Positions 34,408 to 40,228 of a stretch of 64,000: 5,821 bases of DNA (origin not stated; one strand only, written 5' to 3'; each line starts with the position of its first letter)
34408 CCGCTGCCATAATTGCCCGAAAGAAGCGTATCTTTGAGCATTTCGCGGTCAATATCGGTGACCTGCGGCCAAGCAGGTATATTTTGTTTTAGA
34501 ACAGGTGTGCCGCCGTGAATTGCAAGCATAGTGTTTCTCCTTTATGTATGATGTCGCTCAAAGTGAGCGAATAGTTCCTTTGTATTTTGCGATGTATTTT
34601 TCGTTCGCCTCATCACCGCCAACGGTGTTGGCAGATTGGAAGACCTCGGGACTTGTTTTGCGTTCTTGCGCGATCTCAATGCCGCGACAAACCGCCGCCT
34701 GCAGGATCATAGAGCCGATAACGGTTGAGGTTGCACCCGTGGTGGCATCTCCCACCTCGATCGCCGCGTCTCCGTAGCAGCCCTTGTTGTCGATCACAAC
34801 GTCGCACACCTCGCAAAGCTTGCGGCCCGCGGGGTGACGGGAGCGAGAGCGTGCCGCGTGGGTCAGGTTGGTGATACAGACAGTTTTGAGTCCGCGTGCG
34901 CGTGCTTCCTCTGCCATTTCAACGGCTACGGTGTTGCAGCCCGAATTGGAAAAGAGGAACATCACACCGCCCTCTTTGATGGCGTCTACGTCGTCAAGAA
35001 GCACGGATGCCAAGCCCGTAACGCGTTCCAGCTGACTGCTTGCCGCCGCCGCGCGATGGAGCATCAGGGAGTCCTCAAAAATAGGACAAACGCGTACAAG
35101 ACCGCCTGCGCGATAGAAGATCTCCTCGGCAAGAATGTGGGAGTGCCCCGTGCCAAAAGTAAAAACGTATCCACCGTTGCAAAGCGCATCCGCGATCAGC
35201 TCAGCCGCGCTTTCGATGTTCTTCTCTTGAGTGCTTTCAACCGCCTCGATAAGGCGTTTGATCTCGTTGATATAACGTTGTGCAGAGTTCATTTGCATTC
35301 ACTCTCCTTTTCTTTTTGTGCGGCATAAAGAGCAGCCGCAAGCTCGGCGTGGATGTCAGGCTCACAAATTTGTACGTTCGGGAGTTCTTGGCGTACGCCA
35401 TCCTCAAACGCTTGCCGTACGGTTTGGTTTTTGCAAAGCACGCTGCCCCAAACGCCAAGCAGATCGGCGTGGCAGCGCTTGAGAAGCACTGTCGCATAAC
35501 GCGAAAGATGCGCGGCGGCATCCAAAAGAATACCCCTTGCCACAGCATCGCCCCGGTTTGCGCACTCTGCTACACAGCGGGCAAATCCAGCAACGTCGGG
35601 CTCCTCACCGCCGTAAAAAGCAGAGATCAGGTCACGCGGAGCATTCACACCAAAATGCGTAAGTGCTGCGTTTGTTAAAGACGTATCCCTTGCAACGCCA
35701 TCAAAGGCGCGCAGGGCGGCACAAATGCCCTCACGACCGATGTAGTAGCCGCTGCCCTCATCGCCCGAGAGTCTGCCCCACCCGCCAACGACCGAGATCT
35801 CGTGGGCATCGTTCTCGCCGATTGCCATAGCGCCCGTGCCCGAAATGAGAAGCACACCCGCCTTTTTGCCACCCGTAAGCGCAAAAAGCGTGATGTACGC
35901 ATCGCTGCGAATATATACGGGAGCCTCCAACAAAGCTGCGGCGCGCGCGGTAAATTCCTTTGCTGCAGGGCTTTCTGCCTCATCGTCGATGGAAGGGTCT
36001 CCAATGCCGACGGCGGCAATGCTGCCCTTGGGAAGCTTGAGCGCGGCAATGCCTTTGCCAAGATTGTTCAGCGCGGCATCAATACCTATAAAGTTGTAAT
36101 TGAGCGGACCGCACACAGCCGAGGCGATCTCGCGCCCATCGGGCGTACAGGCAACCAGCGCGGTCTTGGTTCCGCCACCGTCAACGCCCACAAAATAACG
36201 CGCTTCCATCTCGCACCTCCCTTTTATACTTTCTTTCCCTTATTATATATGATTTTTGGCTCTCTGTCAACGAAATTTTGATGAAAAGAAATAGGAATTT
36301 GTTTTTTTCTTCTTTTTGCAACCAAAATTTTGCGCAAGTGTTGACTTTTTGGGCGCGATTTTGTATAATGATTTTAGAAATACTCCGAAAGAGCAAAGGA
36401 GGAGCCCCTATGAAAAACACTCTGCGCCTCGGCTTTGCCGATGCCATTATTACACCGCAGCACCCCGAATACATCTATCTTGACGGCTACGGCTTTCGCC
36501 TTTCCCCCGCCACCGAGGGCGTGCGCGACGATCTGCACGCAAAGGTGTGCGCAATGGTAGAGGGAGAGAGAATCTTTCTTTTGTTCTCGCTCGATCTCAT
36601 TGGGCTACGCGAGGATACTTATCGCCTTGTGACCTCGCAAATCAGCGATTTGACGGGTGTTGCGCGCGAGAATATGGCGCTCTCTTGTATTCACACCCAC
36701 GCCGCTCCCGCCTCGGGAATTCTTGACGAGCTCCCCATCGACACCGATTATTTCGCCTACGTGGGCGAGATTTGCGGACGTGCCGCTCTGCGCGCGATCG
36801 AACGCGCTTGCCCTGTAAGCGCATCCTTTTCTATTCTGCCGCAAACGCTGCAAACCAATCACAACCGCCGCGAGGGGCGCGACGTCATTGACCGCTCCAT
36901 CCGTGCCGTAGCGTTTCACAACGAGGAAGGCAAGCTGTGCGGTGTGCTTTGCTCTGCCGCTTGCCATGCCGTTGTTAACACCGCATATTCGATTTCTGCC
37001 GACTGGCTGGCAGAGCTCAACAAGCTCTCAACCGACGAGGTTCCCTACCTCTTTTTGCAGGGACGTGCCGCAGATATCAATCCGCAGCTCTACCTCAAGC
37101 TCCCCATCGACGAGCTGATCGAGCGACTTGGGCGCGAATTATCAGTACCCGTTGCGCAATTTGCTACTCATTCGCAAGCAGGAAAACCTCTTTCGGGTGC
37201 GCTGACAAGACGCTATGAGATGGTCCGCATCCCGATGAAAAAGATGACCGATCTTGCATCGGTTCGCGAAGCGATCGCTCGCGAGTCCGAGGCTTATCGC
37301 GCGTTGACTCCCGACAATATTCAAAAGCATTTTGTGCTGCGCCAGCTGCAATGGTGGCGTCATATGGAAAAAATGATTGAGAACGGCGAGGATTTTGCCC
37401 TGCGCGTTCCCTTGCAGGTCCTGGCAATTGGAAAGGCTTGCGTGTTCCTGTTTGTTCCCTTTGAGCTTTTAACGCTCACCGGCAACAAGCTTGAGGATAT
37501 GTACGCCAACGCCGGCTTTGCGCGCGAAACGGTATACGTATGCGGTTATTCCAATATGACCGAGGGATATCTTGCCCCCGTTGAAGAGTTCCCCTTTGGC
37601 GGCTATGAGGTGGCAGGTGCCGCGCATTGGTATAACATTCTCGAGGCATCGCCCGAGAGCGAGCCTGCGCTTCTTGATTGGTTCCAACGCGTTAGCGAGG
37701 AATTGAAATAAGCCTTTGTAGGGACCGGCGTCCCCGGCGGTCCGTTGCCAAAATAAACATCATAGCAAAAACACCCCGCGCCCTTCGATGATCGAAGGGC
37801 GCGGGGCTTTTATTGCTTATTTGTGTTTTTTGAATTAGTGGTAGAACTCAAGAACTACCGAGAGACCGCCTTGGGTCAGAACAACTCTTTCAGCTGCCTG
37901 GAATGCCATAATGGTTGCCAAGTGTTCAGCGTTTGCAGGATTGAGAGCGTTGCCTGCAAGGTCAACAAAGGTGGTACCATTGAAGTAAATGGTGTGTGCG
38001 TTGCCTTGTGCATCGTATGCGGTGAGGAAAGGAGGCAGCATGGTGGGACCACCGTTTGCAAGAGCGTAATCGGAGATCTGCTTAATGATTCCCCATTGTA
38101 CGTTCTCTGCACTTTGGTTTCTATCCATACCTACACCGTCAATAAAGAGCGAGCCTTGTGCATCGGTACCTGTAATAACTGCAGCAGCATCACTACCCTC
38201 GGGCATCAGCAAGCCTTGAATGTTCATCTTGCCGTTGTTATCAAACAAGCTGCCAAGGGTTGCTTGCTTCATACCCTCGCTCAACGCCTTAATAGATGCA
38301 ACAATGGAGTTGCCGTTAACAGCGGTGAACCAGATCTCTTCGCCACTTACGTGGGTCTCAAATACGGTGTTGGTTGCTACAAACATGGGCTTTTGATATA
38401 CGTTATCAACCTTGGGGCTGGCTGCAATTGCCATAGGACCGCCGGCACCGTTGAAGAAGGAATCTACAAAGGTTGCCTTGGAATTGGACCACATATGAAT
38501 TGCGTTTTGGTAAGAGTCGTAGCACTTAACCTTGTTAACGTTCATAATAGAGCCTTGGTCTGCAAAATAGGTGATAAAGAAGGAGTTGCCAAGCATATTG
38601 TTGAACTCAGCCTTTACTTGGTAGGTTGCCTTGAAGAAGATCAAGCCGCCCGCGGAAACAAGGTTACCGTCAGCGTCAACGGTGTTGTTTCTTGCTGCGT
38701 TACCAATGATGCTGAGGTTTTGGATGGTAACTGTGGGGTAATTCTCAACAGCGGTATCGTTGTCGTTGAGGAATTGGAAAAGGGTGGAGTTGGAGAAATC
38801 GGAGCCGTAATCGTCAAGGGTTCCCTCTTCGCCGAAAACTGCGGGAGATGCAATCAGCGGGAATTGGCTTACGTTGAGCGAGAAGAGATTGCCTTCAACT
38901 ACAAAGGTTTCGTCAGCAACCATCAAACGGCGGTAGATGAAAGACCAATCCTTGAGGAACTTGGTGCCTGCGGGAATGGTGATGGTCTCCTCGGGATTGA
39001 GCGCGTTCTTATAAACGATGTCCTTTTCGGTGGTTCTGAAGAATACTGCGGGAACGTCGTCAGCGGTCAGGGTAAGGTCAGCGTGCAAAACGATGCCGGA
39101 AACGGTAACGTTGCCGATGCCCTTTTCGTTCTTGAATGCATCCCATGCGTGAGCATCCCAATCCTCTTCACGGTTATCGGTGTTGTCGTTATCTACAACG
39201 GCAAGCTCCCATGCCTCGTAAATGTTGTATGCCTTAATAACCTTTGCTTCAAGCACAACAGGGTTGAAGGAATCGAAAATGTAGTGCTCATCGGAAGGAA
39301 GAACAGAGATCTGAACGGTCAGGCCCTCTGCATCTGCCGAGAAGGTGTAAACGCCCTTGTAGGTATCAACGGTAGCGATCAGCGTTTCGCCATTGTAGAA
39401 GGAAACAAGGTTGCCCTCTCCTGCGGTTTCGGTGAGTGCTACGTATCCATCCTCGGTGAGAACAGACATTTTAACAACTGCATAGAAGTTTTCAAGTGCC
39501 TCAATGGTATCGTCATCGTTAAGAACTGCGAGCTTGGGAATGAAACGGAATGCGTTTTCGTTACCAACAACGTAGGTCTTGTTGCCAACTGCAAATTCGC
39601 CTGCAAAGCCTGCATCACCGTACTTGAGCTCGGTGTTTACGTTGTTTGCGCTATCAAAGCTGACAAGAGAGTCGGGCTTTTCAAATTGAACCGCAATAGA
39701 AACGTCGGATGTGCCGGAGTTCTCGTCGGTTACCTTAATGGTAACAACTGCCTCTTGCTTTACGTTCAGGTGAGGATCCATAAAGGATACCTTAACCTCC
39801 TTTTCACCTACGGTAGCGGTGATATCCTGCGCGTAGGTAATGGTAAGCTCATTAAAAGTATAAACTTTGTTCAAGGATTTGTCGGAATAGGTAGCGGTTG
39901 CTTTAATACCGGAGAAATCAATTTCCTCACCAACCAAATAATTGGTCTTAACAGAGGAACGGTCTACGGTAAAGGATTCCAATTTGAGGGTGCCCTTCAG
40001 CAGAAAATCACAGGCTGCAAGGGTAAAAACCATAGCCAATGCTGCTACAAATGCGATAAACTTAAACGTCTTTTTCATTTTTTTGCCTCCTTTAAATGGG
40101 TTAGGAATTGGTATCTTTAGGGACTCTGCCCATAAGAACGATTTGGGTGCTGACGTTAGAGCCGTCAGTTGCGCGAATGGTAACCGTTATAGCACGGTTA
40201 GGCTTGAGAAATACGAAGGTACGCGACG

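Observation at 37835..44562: Four-gene envelope operon led by a YwaF/TMEM164-like membrane domain fused to an ABC ATPase (candidate undescribed system)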

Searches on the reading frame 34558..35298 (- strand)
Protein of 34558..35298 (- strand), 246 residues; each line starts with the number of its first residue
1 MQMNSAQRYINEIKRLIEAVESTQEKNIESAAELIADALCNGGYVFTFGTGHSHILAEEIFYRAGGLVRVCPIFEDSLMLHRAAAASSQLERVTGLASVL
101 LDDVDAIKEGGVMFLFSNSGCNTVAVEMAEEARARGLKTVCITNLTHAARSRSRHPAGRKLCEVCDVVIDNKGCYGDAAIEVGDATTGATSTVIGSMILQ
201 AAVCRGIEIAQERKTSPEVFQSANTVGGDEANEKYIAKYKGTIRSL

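Call 50: search_protein_families(library=pfam, proteins=[window:34558-35298:-], max_evalue=0.001)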
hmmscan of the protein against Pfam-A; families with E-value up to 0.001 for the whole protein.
window:34558-35298:- (246 aa): 3 families
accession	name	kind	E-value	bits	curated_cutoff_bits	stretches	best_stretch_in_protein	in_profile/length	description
PF13580.11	SIS_2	-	1.9e-43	148.3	27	1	8-143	1-137/138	SIS domain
PF10740.15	DUF2529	-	6.9e-07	29.5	22.3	0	16-73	12-69/169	Domain of unknown function (DUF2529)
PF01380.27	SIS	-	4.4e-05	23.7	25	1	96-148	39-92/131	SIS domain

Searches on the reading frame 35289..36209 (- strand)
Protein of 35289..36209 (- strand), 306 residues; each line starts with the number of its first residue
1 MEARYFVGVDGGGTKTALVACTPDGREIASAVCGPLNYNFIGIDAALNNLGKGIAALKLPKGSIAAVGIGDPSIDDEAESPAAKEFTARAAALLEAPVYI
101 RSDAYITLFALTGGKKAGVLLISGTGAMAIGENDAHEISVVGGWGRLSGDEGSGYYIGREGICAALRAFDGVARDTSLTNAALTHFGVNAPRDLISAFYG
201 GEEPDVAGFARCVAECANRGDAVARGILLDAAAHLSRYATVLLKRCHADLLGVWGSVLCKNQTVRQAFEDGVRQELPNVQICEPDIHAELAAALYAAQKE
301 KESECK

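Call 50: search_protein_families(library=pfam, proteins=[window:35289-36209:-], max_evalue=0.001)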
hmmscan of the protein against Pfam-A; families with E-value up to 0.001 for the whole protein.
window:35289-36209:- (306 aa): 1 family
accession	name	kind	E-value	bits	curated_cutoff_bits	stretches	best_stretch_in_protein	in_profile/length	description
PF01869.26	BcrAD_BadFG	-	4.2e-29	102.3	31.5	1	7-296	1-271/271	BadF/BadG/BcrA/BcrD ATPase family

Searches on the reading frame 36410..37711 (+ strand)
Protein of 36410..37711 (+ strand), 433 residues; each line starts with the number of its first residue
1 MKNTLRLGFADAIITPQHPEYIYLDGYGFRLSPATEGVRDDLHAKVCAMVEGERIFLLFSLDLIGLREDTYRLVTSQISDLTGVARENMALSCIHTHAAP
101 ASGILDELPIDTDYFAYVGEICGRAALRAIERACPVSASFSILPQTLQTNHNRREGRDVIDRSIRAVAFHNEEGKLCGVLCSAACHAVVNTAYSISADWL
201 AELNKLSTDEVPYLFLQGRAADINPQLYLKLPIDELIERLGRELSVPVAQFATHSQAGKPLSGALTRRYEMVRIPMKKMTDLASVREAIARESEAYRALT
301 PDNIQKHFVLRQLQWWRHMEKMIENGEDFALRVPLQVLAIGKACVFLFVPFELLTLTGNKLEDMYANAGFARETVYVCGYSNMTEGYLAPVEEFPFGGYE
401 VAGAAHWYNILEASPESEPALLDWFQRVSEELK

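Call 50: search_protein_families(library=pfam, proteins=[window:36410-37711:+], max_evalue=0.001)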
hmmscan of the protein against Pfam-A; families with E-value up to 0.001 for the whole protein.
window:36410-37711:+ (433 aa): 1 family
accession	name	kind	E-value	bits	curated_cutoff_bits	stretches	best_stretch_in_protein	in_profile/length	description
PF04734.18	Ceramidase_alk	-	2.2e-08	33.7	32.1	1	333-405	422-498/509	Neutral/alkaline non-lysosomal ceramidase, N-terminal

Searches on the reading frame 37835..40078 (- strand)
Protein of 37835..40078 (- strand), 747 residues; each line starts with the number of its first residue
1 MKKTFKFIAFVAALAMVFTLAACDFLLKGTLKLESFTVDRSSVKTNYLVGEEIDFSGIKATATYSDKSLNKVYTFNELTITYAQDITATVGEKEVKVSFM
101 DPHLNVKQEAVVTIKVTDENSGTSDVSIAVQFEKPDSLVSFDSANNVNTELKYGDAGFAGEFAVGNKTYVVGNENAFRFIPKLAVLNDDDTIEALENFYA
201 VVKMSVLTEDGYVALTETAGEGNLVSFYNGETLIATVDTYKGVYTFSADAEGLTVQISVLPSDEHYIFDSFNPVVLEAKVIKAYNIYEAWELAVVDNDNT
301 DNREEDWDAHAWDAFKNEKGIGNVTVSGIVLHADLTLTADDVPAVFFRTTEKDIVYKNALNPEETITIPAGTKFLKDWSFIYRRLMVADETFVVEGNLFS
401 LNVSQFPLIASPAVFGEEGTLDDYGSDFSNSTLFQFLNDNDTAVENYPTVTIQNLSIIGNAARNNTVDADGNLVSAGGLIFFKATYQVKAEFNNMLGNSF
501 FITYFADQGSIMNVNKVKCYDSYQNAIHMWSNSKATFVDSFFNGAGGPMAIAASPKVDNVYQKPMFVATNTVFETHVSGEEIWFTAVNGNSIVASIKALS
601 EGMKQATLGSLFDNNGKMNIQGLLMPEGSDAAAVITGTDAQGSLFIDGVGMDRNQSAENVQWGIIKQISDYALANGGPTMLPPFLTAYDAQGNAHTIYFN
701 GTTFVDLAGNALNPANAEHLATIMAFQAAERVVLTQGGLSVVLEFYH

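Call 3: search_protein_families(library=pfam, proteins=[window:37835-40078:-], max_evalue=0.1)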
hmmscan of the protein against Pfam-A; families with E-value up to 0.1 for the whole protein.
window:37835-40078:- (747 aa): 3 families
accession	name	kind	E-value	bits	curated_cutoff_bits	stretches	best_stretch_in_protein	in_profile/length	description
PF07523.18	Big_3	-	0.0011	19.6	21.2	1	44-108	5-60/68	Bacterial Ig-like domain (group 3)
PF20753.2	DUF6558_C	-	0.08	13.6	24.4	0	426-456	11-41/119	Phage tail C-terminal domain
PF21515.2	Gp6_2nd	-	0.099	12.9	27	0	358-375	12-28/66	Baseplate wedge protein gp6, domain II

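Call 4: search_protein_families(library=ncbifam, proteins=[window:37835-40078:-], max_evalue=0.1)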
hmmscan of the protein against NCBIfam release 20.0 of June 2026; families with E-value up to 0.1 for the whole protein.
window:37835-40078:- (747 aa): 0 families

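Call 36: search_protein_families(library=pfam, alignment_id=A4, max_evalue=0.01)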
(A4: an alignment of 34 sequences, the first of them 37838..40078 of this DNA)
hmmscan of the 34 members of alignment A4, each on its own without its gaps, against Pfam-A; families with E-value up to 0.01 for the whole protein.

A. member 1, window:37838-40078:- (747 aa): 1 family
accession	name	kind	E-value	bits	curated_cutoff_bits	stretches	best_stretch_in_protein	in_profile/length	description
PF07523.18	Big_3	-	0.0011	19.6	21.2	1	44-108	5-60/68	Bacterial Ig-like domain (group 3)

B. families by the number of members that match (of 34 scanned): 4 families
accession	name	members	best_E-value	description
PF07523.18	Big_3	27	2.9e-21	Bacterial Ig-like domain (group 3)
PF13229.12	Beta_helix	3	0.0021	Right handed beta helix region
PF20585.4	Pectate_lyase_5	1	7.1e-05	Putative pectate lyase-like adhesive domain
PF07657.19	MNNL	1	0.008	N terminus of Notch ligand C2-like domain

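Call 38: search_solved_structures(query=A4, max_evalue=1, show_alignments=2)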
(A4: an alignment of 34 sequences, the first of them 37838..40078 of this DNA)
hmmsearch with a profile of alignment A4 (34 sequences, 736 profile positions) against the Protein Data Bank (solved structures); distinct sequences matched with E-value up to 1: 5.
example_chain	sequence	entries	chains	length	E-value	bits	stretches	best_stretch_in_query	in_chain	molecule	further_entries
2l7y_A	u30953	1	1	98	5.5e-10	41.4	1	37-117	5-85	Putative endo-beta-N-acetylglucosaminidase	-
6yxz_JJJ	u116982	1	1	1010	0.00017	23.2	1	36-118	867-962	Beta-N-acetylhexosaminidase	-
6z14_JJJ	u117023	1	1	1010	0.00017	23.2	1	36-118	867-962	Beta-N-acetylhexosaminidase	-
4fd0_A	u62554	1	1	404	0.00085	20.9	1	38-114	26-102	Leucine rich hypothetical protein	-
4fdw_A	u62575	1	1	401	0.00091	20.8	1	37-114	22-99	leucine rich hypothetical protein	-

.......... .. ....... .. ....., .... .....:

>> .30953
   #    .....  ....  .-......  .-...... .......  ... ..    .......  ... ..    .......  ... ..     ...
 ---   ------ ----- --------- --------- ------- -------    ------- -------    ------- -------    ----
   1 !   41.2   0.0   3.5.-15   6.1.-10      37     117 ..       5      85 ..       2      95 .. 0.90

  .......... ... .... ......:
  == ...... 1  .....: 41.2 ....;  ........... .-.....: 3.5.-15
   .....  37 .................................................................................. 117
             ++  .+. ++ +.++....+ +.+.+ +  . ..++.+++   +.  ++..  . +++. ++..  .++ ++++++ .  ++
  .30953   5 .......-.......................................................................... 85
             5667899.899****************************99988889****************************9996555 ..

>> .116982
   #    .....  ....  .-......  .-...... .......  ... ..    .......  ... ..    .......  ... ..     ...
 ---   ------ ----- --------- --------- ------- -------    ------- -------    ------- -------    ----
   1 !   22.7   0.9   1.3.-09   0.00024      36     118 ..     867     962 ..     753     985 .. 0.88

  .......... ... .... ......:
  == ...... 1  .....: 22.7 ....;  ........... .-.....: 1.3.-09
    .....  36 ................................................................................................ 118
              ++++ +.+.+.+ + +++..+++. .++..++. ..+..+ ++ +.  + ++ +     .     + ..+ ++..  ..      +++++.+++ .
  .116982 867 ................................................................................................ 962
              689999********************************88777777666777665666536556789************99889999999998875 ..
